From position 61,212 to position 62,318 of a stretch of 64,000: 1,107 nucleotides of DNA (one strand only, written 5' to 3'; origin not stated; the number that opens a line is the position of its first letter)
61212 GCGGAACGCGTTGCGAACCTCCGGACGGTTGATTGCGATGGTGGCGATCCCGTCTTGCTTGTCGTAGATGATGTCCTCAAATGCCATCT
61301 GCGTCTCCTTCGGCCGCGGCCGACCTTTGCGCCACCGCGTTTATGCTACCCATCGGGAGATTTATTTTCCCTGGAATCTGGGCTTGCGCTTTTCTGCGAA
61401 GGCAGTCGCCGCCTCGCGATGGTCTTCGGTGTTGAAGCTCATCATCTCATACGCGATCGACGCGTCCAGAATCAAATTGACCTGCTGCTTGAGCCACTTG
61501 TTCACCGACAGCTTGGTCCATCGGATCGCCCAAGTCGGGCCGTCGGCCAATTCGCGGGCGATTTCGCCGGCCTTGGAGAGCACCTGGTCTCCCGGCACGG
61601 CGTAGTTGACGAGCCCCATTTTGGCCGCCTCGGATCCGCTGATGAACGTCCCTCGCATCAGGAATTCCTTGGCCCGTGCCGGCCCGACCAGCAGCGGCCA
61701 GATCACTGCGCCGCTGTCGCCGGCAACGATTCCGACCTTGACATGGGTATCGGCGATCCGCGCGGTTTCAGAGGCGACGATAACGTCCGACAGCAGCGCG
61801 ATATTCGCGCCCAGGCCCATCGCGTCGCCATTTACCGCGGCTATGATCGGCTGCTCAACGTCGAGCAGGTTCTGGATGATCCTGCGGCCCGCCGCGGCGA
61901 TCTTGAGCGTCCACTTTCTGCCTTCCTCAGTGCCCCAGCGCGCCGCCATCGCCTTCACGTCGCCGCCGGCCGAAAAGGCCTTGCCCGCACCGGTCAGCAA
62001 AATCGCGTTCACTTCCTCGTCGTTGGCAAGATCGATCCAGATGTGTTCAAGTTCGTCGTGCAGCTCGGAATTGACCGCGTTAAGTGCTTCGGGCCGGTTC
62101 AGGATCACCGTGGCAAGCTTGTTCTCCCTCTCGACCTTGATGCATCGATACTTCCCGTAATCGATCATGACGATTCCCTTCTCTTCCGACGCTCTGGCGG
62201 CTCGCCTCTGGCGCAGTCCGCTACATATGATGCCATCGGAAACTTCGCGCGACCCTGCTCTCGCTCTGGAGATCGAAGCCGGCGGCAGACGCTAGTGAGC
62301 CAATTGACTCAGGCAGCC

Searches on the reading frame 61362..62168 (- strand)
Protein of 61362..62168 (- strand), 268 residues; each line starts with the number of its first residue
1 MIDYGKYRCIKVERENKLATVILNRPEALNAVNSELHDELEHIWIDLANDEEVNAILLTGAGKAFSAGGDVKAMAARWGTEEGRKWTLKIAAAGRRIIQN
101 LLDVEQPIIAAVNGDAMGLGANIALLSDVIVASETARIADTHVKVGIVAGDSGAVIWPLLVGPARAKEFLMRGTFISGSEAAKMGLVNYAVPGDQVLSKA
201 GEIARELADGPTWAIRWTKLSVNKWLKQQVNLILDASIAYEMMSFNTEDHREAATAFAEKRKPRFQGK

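Call 45: search_protein_families(library=pfam, proteins=[window:61362-62168:-], max_evalue=0.001)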
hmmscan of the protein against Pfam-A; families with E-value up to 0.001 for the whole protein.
window:61362-62168:- (268 aa): 3 families
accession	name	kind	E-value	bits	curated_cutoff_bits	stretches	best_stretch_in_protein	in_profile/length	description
PF00378.25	ECH_1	-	4.7e-54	183.8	27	1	13-267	1-250/251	Enoyl-CoA hydratase/isomerase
PF16113.10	ECH_2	-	3.3e-26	93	27.2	1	19-209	2-186/335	Enoyl-CoA hydratase/isomerase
PF25145.1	NfeD1b_N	-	0.00075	19.6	40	0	93-152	47-108/189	NfeD1b, N-terminal domain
